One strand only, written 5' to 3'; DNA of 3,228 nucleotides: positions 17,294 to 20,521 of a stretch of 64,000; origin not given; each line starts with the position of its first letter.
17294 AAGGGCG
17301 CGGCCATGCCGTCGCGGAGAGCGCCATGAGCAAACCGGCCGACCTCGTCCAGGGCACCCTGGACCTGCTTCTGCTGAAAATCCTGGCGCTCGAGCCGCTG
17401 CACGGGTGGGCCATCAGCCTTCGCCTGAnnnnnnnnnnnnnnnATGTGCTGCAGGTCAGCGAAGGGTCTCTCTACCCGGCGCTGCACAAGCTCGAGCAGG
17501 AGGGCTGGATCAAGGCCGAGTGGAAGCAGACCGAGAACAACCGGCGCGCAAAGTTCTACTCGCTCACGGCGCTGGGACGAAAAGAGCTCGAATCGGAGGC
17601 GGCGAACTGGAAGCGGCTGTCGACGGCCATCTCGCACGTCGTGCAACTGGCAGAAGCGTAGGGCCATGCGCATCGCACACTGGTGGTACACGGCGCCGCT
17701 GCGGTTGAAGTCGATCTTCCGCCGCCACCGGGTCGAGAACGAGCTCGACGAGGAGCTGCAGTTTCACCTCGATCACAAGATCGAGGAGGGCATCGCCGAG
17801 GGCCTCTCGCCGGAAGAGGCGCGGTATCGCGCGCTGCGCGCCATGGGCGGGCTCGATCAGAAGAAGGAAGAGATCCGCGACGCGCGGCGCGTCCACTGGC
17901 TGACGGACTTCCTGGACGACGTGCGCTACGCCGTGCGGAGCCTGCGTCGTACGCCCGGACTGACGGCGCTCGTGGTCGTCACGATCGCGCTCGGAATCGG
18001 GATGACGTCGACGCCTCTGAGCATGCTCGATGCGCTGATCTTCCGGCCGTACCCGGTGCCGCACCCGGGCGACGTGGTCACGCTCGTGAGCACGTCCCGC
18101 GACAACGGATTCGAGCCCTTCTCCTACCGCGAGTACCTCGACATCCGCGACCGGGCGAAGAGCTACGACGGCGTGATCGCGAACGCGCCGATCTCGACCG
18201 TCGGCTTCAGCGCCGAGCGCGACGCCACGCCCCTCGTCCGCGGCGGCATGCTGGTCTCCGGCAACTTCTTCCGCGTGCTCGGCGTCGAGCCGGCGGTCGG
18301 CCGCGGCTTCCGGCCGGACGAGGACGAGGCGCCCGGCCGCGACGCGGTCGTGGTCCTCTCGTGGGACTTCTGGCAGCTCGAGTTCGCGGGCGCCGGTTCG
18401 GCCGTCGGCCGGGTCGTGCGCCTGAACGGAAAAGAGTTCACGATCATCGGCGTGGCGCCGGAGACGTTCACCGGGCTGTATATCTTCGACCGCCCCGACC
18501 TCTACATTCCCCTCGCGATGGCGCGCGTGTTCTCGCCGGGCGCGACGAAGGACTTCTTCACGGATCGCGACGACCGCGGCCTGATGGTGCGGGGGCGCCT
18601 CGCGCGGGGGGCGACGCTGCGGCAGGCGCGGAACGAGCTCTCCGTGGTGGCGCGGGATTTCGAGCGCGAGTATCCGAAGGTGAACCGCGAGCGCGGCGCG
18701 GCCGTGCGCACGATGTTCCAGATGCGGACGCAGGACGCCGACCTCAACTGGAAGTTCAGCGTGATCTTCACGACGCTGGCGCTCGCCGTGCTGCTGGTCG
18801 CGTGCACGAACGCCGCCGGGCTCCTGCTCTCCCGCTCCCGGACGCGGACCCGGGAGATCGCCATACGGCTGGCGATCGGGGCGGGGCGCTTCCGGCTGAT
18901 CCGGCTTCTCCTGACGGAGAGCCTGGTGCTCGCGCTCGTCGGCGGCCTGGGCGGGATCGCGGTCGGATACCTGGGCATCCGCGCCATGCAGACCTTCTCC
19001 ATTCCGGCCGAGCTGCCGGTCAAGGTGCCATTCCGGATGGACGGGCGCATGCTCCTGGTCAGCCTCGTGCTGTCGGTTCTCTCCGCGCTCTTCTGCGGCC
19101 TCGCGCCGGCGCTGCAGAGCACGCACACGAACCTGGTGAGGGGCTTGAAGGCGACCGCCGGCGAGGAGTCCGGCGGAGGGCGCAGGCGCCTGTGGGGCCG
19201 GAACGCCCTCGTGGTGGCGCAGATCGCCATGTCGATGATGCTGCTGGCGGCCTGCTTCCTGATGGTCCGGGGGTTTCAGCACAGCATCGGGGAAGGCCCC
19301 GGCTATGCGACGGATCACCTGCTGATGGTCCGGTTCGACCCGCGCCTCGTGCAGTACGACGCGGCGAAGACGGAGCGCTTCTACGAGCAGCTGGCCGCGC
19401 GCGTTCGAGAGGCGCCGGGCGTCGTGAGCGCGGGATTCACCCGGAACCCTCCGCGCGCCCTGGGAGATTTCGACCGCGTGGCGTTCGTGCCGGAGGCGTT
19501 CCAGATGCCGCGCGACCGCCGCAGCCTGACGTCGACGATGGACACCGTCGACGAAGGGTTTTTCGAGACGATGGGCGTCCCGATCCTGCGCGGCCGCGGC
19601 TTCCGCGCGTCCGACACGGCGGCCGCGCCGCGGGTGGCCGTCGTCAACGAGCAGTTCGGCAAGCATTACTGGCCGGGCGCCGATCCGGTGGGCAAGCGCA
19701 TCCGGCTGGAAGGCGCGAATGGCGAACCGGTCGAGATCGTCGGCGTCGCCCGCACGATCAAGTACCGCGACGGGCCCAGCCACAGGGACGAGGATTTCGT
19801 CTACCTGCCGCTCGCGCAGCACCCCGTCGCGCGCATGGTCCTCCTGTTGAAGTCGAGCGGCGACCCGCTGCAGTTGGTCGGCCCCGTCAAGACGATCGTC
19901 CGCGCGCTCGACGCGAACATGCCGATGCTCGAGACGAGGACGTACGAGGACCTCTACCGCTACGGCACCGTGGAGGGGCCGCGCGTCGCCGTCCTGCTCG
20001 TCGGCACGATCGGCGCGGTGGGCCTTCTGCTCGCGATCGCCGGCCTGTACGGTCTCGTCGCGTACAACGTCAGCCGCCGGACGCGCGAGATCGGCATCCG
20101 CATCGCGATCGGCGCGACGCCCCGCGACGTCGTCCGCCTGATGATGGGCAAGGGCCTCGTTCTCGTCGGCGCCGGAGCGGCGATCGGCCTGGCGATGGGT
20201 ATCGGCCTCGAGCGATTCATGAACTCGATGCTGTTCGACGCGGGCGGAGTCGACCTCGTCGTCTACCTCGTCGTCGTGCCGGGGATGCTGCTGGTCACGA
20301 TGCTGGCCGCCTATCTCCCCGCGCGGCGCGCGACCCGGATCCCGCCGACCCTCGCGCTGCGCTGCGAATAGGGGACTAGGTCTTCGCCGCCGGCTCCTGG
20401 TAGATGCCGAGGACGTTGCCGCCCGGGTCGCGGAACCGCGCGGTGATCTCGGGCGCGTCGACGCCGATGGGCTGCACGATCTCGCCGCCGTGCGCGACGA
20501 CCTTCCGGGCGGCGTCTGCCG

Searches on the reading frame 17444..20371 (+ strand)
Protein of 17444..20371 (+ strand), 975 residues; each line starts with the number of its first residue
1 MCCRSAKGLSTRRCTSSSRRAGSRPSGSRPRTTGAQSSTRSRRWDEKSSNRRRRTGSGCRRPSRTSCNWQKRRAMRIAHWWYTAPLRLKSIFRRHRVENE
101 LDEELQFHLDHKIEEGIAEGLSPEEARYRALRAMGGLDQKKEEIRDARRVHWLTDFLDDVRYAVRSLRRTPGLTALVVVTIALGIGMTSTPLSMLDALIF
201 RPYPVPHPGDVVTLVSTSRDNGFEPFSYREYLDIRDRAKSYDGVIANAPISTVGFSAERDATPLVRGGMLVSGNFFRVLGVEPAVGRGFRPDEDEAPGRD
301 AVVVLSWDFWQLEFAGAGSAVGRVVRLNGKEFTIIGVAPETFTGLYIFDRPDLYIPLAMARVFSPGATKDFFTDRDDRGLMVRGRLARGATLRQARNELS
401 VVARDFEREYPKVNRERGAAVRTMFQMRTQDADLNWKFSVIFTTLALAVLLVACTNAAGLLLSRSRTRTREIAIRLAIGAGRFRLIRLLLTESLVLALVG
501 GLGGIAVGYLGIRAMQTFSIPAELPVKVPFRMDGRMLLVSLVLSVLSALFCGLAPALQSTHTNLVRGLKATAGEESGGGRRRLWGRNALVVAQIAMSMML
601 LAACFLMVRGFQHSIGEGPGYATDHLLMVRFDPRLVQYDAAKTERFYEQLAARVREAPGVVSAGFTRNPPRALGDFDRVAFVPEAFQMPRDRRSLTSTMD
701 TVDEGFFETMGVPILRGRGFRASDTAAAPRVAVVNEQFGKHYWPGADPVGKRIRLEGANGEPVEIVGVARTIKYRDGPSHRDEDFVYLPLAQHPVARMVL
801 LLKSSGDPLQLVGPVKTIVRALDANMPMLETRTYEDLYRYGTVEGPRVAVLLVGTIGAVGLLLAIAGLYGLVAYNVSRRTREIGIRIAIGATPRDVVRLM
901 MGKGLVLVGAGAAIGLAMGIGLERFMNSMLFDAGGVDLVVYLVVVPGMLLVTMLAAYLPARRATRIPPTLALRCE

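Call 47: search_protein_families(library=pfam, proteins=[window:17444-20371:+], max_evalue=0.0001)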
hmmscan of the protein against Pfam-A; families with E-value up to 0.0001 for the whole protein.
window:17444-20371:+ (975 aa): 2 families
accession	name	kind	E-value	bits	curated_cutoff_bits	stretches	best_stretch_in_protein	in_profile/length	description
PF12704.14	MacB_PCD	-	6e-41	141.5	27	2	174-399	1-204/207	MacB-like periplasmic core domain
PF02687.27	FtsX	-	5.8e-29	101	25.5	2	855-968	2-120/120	FtsX-like permease C-terminal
